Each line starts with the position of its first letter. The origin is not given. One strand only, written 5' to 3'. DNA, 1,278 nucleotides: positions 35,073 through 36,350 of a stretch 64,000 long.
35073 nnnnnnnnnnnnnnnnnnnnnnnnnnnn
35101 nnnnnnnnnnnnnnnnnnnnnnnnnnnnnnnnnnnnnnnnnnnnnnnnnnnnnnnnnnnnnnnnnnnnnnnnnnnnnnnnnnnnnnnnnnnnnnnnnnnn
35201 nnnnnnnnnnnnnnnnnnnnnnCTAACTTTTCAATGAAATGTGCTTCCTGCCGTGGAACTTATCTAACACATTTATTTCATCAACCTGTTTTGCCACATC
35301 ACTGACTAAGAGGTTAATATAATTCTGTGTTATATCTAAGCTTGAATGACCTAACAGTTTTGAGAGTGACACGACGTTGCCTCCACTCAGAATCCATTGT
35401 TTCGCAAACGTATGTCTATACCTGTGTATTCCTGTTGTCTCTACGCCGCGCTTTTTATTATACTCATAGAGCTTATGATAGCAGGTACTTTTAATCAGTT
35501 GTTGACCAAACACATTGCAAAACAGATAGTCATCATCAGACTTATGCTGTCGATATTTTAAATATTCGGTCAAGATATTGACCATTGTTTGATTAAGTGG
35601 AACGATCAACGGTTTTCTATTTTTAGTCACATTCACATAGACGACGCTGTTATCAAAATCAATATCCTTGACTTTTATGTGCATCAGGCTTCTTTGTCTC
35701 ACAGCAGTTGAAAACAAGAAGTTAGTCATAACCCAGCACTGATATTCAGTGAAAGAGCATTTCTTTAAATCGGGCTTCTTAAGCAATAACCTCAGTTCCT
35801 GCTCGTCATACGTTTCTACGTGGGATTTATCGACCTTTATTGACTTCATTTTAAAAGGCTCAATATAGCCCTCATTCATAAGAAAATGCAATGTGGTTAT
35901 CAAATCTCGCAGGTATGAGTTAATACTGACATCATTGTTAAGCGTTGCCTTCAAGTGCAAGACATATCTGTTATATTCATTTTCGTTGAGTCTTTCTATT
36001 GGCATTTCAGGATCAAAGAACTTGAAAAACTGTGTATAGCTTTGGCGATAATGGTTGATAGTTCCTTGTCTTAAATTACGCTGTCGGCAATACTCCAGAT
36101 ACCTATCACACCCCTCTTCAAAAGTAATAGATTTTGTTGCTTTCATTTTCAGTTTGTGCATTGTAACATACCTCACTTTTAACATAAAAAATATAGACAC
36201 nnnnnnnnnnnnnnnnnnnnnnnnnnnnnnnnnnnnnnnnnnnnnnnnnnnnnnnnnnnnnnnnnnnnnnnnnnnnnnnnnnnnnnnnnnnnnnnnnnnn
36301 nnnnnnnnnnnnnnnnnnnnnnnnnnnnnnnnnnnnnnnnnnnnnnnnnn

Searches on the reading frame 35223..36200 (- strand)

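Call 8: search_protein_families(library=pfam, proteins=[window:35223-36200:-], max_evalue=0.01)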
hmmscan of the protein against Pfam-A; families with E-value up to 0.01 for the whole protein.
window:35223-36200:- (325 aa): 4 families
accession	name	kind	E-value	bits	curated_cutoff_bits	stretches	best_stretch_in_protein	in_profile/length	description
PF00589.27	Phage_integrase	-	2.5e-30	106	27.1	1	132-297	4-168/172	Phage integrase family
PF13102.12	Phage_int_SAM_5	-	1e-07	32.7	22.3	1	33-115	8-90/98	Phage integrase SAM-like domain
PF02899.23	Phage_int_SAM_1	-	1.2e-05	26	22.3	1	32-110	2-82/83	Phage integrase, N-terminal SAM-like domain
PF13495.12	Phage_int_SAM_4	-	0.00033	21.4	27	1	32-95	3-63/85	Phage integrase, N-terminal SAM-like domain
